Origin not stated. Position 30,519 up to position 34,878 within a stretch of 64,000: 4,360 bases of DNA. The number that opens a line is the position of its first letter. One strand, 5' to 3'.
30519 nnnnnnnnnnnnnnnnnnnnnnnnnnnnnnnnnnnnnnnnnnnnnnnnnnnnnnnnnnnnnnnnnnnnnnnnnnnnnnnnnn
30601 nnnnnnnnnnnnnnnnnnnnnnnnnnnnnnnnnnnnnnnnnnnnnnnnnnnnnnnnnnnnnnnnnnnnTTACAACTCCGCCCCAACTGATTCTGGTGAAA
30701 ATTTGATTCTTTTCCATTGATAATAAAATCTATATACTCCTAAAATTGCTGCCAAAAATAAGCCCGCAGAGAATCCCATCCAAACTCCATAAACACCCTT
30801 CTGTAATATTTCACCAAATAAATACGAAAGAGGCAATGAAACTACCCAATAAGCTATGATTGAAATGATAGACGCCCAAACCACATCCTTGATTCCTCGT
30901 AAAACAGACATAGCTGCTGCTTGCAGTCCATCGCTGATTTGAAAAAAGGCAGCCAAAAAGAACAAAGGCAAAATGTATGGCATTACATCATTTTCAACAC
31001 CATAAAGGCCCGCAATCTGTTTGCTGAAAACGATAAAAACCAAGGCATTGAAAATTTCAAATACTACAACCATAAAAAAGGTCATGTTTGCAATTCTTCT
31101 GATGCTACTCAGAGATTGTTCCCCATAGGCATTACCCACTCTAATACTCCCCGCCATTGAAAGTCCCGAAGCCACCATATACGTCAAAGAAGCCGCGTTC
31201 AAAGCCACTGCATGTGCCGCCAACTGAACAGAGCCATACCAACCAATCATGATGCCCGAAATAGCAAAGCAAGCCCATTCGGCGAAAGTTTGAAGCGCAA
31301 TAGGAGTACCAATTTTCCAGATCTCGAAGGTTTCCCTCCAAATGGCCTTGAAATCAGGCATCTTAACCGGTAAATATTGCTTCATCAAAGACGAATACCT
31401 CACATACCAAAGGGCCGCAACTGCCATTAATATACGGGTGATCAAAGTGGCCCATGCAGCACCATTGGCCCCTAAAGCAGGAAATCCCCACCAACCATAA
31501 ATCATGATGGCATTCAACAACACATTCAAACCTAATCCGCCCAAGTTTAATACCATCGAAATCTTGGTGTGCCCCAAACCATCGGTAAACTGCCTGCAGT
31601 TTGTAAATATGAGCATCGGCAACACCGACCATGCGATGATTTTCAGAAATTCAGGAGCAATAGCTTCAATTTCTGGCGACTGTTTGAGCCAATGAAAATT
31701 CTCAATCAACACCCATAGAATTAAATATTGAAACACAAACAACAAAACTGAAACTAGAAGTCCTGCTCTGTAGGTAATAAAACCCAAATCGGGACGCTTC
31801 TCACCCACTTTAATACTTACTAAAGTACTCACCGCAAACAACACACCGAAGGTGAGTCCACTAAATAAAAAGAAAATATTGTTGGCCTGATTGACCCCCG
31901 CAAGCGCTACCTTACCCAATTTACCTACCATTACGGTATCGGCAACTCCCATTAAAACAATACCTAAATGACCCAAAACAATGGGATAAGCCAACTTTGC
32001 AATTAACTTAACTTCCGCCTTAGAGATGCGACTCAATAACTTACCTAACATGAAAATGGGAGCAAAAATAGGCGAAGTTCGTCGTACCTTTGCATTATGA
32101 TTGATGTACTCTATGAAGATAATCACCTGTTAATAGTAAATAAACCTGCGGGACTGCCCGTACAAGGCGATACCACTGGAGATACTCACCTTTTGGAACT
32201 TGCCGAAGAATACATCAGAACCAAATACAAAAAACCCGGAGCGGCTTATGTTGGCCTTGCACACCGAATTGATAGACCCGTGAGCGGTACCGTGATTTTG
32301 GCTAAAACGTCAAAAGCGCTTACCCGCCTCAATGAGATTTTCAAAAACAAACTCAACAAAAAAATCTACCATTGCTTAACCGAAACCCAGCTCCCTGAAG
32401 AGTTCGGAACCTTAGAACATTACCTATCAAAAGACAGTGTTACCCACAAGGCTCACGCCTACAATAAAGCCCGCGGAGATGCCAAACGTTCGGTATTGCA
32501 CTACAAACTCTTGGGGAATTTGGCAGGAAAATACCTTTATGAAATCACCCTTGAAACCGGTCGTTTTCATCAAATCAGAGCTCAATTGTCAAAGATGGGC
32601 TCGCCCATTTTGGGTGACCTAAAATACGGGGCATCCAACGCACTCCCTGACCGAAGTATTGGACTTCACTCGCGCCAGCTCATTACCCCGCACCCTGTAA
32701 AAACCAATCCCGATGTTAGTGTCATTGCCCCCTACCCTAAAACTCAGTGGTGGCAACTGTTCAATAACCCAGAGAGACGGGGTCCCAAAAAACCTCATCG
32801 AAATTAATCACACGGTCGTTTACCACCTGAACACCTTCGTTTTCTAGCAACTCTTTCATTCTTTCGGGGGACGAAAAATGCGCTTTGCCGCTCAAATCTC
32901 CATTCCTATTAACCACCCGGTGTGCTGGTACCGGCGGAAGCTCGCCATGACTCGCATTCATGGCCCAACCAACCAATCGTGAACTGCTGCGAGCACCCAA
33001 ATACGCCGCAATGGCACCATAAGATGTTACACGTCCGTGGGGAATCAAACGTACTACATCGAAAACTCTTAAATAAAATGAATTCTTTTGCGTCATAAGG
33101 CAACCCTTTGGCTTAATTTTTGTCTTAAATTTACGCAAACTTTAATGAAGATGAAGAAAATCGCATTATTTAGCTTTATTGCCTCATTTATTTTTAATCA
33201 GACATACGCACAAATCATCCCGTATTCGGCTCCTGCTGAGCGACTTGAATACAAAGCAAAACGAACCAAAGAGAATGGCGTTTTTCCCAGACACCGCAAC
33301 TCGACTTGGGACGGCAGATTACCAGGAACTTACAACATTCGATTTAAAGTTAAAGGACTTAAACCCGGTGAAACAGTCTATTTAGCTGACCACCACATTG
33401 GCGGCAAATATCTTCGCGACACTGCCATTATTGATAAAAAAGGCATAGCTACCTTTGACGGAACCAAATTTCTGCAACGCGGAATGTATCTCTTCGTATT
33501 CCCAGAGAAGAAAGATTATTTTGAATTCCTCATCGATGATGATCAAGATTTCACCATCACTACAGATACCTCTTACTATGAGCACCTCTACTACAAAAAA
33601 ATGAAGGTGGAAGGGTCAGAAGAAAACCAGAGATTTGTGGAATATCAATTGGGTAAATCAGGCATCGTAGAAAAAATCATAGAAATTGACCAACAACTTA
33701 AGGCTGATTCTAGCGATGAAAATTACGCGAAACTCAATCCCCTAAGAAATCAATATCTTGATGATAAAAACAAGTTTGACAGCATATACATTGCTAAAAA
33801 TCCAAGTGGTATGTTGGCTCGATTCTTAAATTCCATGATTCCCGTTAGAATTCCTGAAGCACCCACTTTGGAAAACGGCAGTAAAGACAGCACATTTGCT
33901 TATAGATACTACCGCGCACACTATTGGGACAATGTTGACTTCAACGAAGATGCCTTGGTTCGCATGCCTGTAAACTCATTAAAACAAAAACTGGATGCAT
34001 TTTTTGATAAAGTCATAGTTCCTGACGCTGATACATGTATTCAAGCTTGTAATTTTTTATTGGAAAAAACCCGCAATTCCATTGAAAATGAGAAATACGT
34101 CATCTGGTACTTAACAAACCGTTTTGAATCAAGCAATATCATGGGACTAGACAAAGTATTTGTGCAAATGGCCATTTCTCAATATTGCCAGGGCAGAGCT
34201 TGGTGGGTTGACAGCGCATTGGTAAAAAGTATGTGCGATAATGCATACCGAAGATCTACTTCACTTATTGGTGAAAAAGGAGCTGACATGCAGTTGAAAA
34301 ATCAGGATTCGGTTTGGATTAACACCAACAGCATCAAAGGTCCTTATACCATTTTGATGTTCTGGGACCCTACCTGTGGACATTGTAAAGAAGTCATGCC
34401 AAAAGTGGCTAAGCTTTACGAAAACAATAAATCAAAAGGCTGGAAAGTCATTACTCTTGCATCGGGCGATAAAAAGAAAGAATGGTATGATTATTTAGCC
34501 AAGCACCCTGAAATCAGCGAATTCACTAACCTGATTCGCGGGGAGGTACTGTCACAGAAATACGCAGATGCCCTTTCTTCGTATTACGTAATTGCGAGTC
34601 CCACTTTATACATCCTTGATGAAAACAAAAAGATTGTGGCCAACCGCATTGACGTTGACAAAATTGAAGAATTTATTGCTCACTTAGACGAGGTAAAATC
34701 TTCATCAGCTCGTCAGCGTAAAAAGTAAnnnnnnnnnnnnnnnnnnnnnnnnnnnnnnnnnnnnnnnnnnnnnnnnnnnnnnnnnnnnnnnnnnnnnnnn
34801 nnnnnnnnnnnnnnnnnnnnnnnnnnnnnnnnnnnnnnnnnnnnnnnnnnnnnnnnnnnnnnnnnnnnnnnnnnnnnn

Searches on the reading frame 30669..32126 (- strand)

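Call 70: search_protein_families(library=pfam, proteins=[window:30669-32126:-], max_evalue=0.001)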
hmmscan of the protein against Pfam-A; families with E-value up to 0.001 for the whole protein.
window:30669-32126:- (485 aa): 1 family
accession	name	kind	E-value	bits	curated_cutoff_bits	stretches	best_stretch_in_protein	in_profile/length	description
PF01554.23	MatE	-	1.8e-54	184.2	24.9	2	275-436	1-161/161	MatE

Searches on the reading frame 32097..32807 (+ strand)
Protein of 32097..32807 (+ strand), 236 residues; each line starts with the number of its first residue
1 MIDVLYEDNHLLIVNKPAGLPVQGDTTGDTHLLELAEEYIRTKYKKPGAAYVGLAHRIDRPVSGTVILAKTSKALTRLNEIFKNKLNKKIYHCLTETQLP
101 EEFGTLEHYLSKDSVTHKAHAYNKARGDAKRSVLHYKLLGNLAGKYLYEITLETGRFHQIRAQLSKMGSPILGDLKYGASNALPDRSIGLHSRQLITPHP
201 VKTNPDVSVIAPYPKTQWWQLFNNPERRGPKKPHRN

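Call 70: search_protein_families(library=pfam, proteins=[window:32097-32807:+], max_evalue=0.001)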
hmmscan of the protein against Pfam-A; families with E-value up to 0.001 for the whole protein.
window:32097-32807:+ (236 aa): 1 family
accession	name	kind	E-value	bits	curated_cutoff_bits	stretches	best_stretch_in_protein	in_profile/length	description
PF00849.27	PseudoU_synth_2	-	7.8e-32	111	26.8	1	10-165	1-151/152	RNA pseudouridylate synthase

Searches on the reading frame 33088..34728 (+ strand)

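Call 70: search_protein_families(library=pfam, proteins=[window:33088-34728:+], max_evalue=0.001)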
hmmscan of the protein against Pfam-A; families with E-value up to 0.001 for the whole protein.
window:33088-34728:+ (546 aa): 7 families
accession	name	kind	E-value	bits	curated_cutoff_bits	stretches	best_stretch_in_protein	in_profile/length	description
PF13905.12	Thioredoxin_8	-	1.4e-14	54.6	27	1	420-516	3-94/94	Thioredoxin-like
PF00578.27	AhpC-TSA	-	1.5e-12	48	26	1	394-517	1-122/124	AhpC/TSA family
PF14289.11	DUF4369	-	8.1e-09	36.4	25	1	82-183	1-91/91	Domain of unknown function (DUF4369)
PF08534.16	Redoxin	-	1.1e-07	32.2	26.6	1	400-525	8-137/148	Redoxin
PF17127.10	DUF5106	-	2.5e-07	31.7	28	1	253-358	18-120/151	Domain of unknown function (DUF5106)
PF00085.26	Thioredoxin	-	5.1e-05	23.7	23.5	1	421-455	21-51/103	Thioredoxin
PF13098.12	Thioredoxin_2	-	0.00012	22.8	27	1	417-519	4-90/104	Thioredoxin-like domain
